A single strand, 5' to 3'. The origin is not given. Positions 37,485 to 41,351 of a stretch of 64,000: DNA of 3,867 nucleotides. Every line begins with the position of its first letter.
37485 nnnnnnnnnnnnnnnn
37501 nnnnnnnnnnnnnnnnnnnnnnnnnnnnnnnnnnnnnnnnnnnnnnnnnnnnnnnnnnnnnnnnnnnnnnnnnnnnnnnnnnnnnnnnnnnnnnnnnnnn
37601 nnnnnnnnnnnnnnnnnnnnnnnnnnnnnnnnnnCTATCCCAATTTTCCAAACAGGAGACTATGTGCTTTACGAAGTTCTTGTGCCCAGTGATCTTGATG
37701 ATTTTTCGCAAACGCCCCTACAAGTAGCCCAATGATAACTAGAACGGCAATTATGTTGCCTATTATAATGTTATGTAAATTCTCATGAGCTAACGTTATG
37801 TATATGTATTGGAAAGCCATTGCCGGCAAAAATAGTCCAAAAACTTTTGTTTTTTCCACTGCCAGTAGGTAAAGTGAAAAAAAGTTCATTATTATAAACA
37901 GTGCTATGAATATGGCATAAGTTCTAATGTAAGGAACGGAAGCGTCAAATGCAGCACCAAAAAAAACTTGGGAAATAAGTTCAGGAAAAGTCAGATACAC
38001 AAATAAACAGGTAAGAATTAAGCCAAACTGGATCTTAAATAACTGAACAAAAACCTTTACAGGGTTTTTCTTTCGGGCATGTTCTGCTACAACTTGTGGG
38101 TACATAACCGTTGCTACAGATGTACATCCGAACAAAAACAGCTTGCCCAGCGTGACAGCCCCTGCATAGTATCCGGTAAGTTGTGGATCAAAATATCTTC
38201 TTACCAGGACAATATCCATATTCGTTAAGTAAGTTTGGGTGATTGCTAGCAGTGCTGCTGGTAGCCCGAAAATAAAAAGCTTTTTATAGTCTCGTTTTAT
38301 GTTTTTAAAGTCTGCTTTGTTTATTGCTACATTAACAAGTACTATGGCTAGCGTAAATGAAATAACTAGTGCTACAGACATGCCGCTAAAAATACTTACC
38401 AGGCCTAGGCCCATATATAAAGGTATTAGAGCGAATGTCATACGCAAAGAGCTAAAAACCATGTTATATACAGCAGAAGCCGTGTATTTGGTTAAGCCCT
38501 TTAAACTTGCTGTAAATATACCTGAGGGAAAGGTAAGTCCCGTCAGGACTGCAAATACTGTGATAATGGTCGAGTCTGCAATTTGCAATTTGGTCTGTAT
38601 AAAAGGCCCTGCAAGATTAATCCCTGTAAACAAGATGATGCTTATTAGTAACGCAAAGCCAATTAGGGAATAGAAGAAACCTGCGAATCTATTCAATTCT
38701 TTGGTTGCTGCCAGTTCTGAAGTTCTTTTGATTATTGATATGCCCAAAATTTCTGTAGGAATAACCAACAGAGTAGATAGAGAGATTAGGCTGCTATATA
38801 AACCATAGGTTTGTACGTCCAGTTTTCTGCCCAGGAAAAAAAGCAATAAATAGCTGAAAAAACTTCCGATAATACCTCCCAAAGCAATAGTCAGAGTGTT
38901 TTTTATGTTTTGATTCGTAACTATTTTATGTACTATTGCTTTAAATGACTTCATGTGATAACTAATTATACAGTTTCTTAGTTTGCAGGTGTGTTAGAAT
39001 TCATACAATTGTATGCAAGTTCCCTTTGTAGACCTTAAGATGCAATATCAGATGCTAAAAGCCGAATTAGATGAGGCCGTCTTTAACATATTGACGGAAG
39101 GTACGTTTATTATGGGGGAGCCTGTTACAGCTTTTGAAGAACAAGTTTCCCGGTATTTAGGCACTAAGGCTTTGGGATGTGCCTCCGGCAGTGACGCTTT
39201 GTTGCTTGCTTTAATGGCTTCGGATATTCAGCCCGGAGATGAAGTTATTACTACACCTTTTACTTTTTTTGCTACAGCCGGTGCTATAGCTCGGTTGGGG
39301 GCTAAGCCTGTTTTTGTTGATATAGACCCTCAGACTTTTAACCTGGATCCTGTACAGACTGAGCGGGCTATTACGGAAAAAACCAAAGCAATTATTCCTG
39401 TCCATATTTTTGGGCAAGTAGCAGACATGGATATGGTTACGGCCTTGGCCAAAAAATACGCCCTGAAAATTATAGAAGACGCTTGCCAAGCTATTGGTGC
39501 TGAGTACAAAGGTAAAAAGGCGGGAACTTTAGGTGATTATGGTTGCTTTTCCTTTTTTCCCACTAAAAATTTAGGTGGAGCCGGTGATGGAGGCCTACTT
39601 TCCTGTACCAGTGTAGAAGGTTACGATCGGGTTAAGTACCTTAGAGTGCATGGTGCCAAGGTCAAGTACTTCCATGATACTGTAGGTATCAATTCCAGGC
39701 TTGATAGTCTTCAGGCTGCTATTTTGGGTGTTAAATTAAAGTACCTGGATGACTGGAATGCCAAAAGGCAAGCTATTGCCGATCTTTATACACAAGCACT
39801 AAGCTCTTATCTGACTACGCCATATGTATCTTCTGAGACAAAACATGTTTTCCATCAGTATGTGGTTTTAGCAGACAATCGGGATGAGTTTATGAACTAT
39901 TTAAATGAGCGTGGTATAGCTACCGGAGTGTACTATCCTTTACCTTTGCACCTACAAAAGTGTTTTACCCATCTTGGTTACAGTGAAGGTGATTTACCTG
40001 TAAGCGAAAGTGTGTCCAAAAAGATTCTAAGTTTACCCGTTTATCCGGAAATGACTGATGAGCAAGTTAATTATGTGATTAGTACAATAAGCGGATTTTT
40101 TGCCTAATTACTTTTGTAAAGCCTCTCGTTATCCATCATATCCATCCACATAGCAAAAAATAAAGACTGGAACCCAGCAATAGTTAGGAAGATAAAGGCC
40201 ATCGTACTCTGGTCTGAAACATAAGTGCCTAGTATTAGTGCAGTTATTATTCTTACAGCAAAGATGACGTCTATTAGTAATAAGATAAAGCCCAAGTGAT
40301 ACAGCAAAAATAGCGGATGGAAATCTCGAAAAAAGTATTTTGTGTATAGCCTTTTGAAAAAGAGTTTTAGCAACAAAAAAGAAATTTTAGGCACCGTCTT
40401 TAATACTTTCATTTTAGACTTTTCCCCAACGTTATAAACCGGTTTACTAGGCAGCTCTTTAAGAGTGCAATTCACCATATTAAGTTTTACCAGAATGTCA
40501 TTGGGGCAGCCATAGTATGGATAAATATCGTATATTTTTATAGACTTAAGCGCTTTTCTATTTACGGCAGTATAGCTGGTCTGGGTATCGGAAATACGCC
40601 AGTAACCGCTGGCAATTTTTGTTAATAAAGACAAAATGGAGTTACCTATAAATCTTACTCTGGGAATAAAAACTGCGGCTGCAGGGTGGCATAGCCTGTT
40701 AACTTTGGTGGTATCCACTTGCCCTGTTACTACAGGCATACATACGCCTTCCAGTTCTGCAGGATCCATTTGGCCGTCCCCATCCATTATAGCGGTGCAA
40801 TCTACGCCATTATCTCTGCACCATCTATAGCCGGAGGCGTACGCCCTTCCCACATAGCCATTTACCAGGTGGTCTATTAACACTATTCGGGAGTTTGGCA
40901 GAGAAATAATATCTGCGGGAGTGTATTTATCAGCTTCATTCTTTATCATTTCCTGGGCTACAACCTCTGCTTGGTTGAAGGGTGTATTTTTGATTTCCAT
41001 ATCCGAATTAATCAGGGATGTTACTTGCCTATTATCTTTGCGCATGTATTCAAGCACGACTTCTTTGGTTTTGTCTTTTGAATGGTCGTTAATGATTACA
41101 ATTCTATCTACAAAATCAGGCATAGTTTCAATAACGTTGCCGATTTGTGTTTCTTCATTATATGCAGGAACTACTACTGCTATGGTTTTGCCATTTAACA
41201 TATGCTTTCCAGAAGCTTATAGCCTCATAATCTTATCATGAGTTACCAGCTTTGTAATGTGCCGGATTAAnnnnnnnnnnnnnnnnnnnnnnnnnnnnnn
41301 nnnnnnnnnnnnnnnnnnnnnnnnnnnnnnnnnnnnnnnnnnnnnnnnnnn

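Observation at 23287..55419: A glycan locus of about 32 kb occupying half the window, with a partial 2,3-diamino-uronic-acid pathway and heavy tailoring but no visible initiating transferase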

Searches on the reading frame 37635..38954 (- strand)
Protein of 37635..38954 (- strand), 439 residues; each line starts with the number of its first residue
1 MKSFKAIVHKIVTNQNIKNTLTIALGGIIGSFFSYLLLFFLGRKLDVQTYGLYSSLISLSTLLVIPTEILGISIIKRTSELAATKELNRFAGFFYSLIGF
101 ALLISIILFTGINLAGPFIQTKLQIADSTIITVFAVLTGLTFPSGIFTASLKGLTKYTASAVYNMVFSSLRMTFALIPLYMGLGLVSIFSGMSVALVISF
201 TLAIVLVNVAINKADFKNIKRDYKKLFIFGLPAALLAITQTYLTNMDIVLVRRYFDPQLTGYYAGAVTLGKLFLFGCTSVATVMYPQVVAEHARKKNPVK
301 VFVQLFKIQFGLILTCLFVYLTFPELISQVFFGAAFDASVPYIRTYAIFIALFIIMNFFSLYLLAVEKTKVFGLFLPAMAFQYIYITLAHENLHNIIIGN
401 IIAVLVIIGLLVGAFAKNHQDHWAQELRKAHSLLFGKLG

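Call 7: search_protein_families(library=pfam, proteins=[window:37635-38954:-], max_evalue=0.001)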
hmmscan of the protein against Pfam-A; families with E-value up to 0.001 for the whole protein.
window:37635-38954:- (439 aa): 2 families
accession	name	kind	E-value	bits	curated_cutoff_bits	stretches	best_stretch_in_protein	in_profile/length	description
PF01943.22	Polysacc_synt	-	2.2e-10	40.9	28.2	1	18-286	3-268/274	Polysaccharide biosynthesis protein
PF13440.11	Polysacc_synt_3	-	1.1e-07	31.8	23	1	41-341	2-293/293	Polysaccharide biosynthesis protein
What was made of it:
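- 37635..38954 (-): G13, Wzx-type MOP flippase. Pfam Polysacc_synt 2e-10 and Polysacc_synt_3 (call 7).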

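Call 12: search_protein_families(library=ncbifam, proteins=[window:37635-38954:-], max_evalue=0.001)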
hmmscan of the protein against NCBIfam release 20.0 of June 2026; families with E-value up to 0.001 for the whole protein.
window:37635-38954:- (439 aa): 0 families

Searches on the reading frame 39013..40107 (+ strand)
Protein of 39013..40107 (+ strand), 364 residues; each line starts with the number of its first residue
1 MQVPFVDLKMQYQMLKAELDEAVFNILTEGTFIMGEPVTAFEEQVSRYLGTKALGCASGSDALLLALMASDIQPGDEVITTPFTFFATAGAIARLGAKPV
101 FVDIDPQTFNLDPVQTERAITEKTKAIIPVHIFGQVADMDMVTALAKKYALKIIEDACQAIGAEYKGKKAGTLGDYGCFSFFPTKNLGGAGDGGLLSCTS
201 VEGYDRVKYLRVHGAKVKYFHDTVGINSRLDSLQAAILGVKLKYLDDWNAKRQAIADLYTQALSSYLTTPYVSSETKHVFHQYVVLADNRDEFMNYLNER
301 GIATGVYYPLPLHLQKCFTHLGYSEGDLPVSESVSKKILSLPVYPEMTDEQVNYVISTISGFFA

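Call 7: search_protein_families(library=pfam, proteins=[window:39013-40107:+], max_evalue=0.001)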
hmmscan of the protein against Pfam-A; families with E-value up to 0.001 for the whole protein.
window:39013-40107:+ (364 aa): 5 families
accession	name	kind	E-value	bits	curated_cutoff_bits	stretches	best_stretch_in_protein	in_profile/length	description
PF01041.23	DegT_DnrJ_EryC1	-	2.6e-121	405.7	19.8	1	15-359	3-359/360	DegT/DnrJ/EryC1/StrS aminotransferase family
PF00155.27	Aminotran_1_2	-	3.8e-06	26.8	19.7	1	39-128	45-151/361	Aminotransferase class I and II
PF06338.17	ComK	-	9.6e-05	22.6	22.3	1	119-172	5-62/152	ComK protein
PF01053.26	Cys_Met_Meta_PP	-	0.00016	20.8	27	1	40-162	56-179/381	Cys/Met metabolism PLP-dependent enzyme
PF00266.25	Aminotran_5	-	0.00019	21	21.5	1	56-163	70-182/371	Aminotransferase class-V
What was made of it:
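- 39013..40107 (+): G14, DegT-family sugar 3-aminotransferase (WbpE/QdtB clade). Pfam DegT 3e-121 (call 7).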

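Call 12: search_protein_families(library=ncbifam, proteins=[window:39013-40107:+], max_evalue=0.001)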
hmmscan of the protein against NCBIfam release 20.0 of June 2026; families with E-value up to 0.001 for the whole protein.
window:39013-40107:+ (364 aa): 25 families
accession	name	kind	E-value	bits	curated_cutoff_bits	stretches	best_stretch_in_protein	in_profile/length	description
TIGR03588.1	PseC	equivalog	2.8e-73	247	423.5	1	19-360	13-377/380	UDP-4-amino-4,6-dideoxy-N-acetyl-beta-L-altrosamine transaminase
NF008687.0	PRK11706.1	equivalog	9.7e-72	241.8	375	1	51-363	47-374/375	dTDP-4-amino-4,6-dideoxygalactose transaminase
NF008658.2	PRK11658.1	equivalog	5.3e-65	219.5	631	1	21-360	18-374/379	UDP-4-amino-4-deoxy-L-arabinose aminotransferase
TIGR04181.1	NHT_00031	hypoth_equivalog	2.6e-63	214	420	1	34-342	28-357/359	LegC family aminotransferase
TIGR02379.1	ECA_wecE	subfamily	4.7e-63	213.2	434.85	1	48-362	44-374/376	dTDP-4-amino-4,6-dideoxy-D-glucose transaminase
NF011936.0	PRK15407.1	equivalog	1.8e-51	175.2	423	2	29-202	58-239/440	lipopolysaccharide biosynthesis protein RfbH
TIGR04427.1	PLP_DesI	equivalog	2e-46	158.8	650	1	35-359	51-379/390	dTDP-4-dehydro-6-deoxyglucose aminotransferase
NF006488.0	PRK08912.1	equivalog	2e-08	33.6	498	1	58-156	94-198/387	aminotransferase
NF005816.0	PRK07682.1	equivalog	3.3e-08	32.6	620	1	58-158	98-204/390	aminotransferase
NF004621.0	PRK05957.1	equivalog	2.7e-07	29.7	498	1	58-130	96-167/389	pyridoxal phosphate-dependent aminotransferase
NF005305.0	PRK06836.1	equivalog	2.4e-06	27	376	1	51-128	98-175/396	pyridoxal phosphate-dependent aminotransferase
NF006096.0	PRK08248.1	equivalog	2.8e-06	26.2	726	1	32-160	60-189/431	homocysteine synthase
NF006569.0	PRK09082.1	subfamily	4.5e-06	26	420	1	56-128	96-168/386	methionine aminotransferase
NF004770.0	PRK06108.1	subfamily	5.5e-06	25.4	422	1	55-128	101-175/396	pyridoxal phosphate-dependent aminotransferase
NF005817.0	PRK07683.1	equivalog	6.6e-06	25.1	575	1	60-128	99-166/387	aminotransferase A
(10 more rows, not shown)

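Call 15: find_encoding_contigs(protein=window:39013-40107:+, flank=10000, max_places=6)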
Protein window:39013-40107:+ (364 aa): no gene with exactly this product is on record in the collection.

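Call 18: search_solved_structures(query=window:39013-40107:+, max_evalue=1e-30)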
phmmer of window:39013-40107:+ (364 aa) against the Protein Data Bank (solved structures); distinct sequences matched with E-value up to 1e-30: 48.
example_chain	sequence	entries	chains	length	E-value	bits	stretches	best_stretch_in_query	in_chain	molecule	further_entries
7b0d_A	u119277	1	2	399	4.3e-117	394.1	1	3-362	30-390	Glutamine--scyllo-inositol transaminase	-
3frk_A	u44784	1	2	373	2.3e-97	329.2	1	1-361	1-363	QdtB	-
8e75_A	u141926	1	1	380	4.7e-89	301.9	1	3-353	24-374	DegT/DnrJ/EryC1/StrS aminotransferase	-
8e77_A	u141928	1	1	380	4.7e-89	301.9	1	3-353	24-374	DegT/DnrJ/EryC1/StrS aminotransferase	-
7n63_A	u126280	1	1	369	1.4e-88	300.3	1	3-362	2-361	Putative aminotransferase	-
3nyu_A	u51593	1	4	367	4.6e-88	298.7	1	3-357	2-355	Aminotransferase WbpE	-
3nu7_A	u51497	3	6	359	5.2e-88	298.5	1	3-356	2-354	Aminotransferase WbpE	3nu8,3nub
3nys_A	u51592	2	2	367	3.1e-87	295.9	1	3-357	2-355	Aminotransferase WbpE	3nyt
2oga_A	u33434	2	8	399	6e-86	291.7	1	2-359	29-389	Transaminase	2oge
5u1z_A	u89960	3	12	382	1.7e-79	270.4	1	5-354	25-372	Putative aminotransferase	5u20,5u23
5u21_A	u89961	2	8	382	1.2e-78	267.7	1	5-354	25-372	Putative aminotransferase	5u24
4qgr_A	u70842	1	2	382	8.3e-78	264.9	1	3-363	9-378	DegT/DnrJ/EryC1/StrS aminotransferase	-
3uwc_A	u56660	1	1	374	1.2e-72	248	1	1-363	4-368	Nucleotide-sugar aminotransferase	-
3bn1_A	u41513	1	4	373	2.4e-62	214.1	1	34-359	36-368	Perosamine synthetase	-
3dr7_A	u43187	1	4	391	2.9e-62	213.8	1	34-359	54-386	Putative perosamine synthetase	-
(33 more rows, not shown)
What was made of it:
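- G14 belongs to the 3-aminotransferase clade (call 18).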

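Call 21: find_related_loci(query=window:39013-40107:+, collection=genome_contigs, flank=10000)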
Query window:39013-40107:+ (364 aa) in genome_contigs; peptide patterns used: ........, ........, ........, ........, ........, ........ (x = any residue, [..] = any of these).
598 stretches matched a pattern (row limit reached: there are more); 570 encode a relative of the query (tblastn E <= 1e-3); the best 80 are kept; 80 distinct loci.
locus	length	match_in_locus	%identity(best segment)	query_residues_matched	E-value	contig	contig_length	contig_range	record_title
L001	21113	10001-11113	52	1-364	7e-132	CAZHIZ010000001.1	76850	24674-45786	MAG TPA_asm: uncultured Caldithrix sp. isolate SRP163575_co3_317 genome assembly, contig: NODE_222_length_76850_cov_8.75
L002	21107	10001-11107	57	2-359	5e-131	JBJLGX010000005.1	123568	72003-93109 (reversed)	MAG: Dehalococcoidia bacterium isolate LRMED-137 SAR202-LRMED-137-C2, whole genome shotgun sequence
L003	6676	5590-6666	55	1-348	1e-130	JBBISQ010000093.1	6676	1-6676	MAG: Candidatus Fraserbacteria bacterium isolate CYF170214_bin_377 NODE_10254_length_6676_cov_50.5789, whole genome shot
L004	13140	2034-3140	51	3-363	6e-130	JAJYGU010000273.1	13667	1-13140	MAG: Planctomycetota bacterium isolate DBS1-3.bin21 NODE_8735_length_13667_cov_1.48811, whole genome shotgun sequence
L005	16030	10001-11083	53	3-363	1e-128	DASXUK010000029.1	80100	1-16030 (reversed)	MAG TPA_asm: Desulfuromonadaceae bacterium isolate SMAG_U4716 k141_147020, whole genome shotgun sequence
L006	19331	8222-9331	51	2-363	1e-128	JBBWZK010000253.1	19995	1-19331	MAG: Blastocatellia bacterium isolate Holy_42 scaffold_3050425, whole genome shotgun sequence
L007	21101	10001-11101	52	1-364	4e-128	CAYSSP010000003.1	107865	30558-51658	MAG TPA_asm: uncultured Candidatus Cloacimonadota bacterium isolate binchicken_co190_71 genome assembly, contig: NODE_39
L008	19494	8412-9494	54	5-363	3e-128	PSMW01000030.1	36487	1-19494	MAG: Ignavibacteria bacterium isolate ERB_28_1 NODE_161_length_36487_cov_5.879200, whole genome shotgun sequence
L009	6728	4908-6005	52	1-363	2e-127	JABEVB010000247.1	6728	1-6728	MAG: Phycisphaerales bacterium isolate MAG 19 k99_874714, whole genome shotgun sequence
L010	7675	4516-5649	49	2-364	1e-127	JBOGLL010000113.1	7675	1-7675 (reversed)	MAG: Terriglobales bacterium isolate M3-S_metawrap_bin.236 k127_972007, whole genome shotgun sequence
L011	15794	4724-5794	53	3-359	5e-127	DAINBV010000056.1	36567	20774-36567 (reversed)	MAG TPA_asm: Geobacteraceae bacterium isolate CTOTU26084 NODE_318_length_36567_cov_6.823565, whole genome shotgun sequen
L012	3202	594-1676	53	1-359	1e-131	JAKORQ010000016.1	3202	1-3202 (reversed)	MAG: Planctomycetota bacterium isolate all_maxbin.373_sub k201_56495, whole genome shotgun sequence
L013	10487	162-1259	51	1-364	1e-126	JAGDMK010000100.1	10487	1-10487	MAG: Bacteroidetes bacterium isolate CTSoil_038 scaffold_4855, whole genome shotgun sequence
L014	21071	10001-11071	54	3-359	1e-126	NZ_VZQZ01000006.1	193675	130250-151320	Oryzomonas japonica strain Red96 contig6, whole genome shotgun sequence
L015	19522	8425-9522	52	1-364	1e-126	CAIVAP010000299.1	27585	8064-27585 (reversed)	uncultured bacterium isolate AlinenSediments_bin-0053 genome assembly, contig: bin-0053:299/302, whole genome shotgun se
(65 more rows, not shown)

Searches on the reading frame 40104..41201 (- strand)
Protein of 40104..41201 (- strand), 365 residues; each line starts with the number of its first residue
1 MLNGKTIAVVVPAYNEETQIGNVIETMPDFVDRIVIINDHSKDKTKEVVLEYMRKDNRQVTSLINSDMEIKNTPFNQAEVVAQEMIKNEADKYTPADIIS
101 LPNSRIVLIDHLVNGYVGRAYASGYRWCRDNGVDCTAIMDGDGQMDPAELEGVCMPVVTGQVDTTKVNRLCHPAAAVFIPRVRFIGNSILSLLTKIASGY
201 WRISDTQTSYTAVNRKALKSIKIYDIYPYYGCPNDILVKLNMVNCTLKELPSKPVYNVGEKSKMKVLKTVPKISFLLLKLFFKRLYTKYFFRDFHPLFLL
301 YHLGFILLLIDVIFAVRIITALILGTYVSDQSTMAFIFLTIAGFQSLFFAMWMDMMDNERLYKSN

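Call 7: search_protein_families(library=pfam, proteins=[window:40104-41201:-], max_evalue=0.001)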
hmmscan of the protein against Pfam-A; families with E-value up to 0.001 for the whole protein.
window:40104-41201:- (365 aa): 1 family
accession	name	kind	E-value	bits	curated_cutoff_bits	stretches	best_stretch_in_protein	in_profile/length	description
PF00535.33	Glycos_transf_2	-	8.5e-14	52.3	23.3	1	9-57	2-53/168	Glycosyl transferase family 2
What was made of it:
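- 40104..41201 (-): G15, 365-aa GT2 with two C-terminal transmembrane helices. Candidate polyprenyl-phosphate sugar synthase (AglJ/ArnC/GtrB-like). Pfam GT2, N-terminus only (call 7).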

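Call 12: search_protein_families(library=ncbifam, proteins=[window:40104-41201:-], max_evalue=0.001)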
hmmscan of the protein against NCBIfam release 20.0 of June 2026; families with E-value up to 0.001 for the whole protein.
window:40104-41201:- (365 aa): 8 families
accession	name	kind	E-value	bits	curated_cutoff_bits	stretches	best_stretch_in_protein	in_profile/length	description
TIGR04182.1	glyco_TIGR04182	equivalog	6e-15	55.4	325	1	137-356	77-282/293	S-layer glycoprotein N-glycosyltransferase AglJ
NF058614.1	PPMAGASynPpgS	equivalog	1.2e-08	34.7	370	1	8-50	3-45/226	polyprenyl-phospho-N-acetylgalactosaminyl synthase PpgS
NF010496.0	PRK13915.1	equivalog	5.6e-06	25.7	262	1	3-49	29-81/307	glucosyl-3-phosphoglycerate synthase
TIGR03937.1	PgaC_IcaA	equivalog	1.4e-05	24.2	422.3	1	5-83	45-125/407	poly-beta-1,6-N-acetyl-D-glucosamine synthase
NF041391.1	DPhHxTase_Halo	equivalog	0.00039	19.5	375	0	158-224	93-156/213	dolichyl-phosphate hexose transferase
NF047683.1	TeichurnBiosyTuaG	equivalog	0.00041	20.1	400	1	4-64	5-68/252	teichuronic acid biosynthesis protein TuaG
TIGR04283.1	glyco_like_mftF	equivalog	0.00053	19.6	182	1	7-51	1-48/221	TIGR04283 family arsenosugar biosynthesis glycosyltransferase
NF050050.1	ProtGlycPglI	equivalog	0.00079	18.9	500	0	7-67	4-66/306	GalNAc(5)-diNAcBac-PP-undecaprenol beta-1,3-glucosyltransferase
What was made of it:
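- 40104..41201 (-): NCBIfam AglJ 6e-15, PpgS 1e-8, dolichyl-P hexose transferase 4e-4 (call 12).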

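Call 25: search_solved_structures(query=window:40104-41201:-, max_evalue=0.01)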
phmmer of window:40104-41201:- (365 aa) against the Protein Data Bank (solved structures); distinct sequences matched with E-value up to 0.01: 3.
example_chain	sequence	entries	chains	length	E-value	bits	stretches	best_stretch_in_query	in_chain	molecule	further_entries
6p61_A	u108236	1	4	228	8.4e-05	25.1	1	4-102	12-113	Glycosyltransferase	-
7pdo_A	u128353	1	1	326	0.0045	19.4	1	4-46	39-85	Glucosyl-3-phosphoglycerate synthase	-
7p5l_A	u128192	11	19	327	0.0045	19.4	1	4-46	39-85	Glucosyl-3-phosphoglycerate synthase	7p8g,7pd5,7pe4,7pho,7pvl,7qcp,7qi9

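Call 60: search_solved_structures(query=A2, max_evalue=1)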
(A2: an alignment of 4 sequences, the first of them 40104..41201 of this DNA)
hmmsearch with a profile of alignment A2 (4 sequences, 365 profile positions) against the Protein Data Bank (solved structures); distinct sequences matched with E-value up to 1: 25.
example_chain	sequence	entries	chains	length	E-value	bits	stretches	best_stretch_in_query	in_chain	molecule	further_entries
5tze_C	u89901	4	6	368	0.00013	24.3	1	8-65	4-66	Glycosyl transferase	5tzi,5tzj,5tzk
5tz8_A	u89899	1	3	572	0.00023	23.5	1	8-65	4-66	Glycosyl transferase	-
7pdo_A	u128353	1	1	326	0.00066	22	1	3-46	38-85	Glucosyl-3-phosphoglycerate synthase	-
7p5l_A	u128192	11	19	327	0.00067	22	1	3-46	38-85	Glucosyl-3-phosphoglycerate synthase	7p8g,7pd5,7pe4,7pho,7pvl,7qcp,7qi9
4y6n_A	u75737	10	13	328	0.00092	21.5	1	3-46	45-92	Glucosyl-3-phosphoglycerate synthase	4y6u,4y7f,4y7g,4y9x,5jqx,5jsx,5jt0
3e25_A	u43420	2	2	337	0.00096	21.4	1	3-46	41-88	Putative uncharacterized protein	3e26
4ddz_A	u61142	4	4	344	0.00099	21.4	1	3-46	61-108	GLUCOSYL-3-PHOSPHOGLYCERATE SYNTHASE (GpgS) | Glucosyl-3-phosphoglycerate synthase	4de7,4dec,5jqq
3ckj_A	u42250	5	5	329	0.0033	19.7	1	3-46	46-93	Putative uncharacterized protein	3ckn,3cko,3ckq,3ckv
22ao_A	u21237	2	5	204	0.0097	18.1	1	10-55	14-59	GmaR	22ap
7msp_A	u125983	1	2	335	0.012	17.9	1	6-50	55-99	SPbeta prophage-derived glycosyltransferase SunS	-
7msn_A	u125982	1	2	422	0.013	17.8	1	6-50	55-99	SPbeta prophage-derived glycosyltransferase SunS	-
5hea_A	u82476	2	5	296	0.013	17.8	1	1-58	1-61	Putative glycosyltransferase (GalT1)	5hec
2z86_A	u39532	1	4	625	0.016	17.4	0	7-54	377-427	Chondroitin synthase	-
2z87_A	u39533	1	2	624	0.016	17.4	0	7-54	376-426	Chondroitin synthase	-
7msk_A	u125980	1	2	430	0.029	16.6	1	10-51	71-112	Glyco_trans_2-like domain-containing protein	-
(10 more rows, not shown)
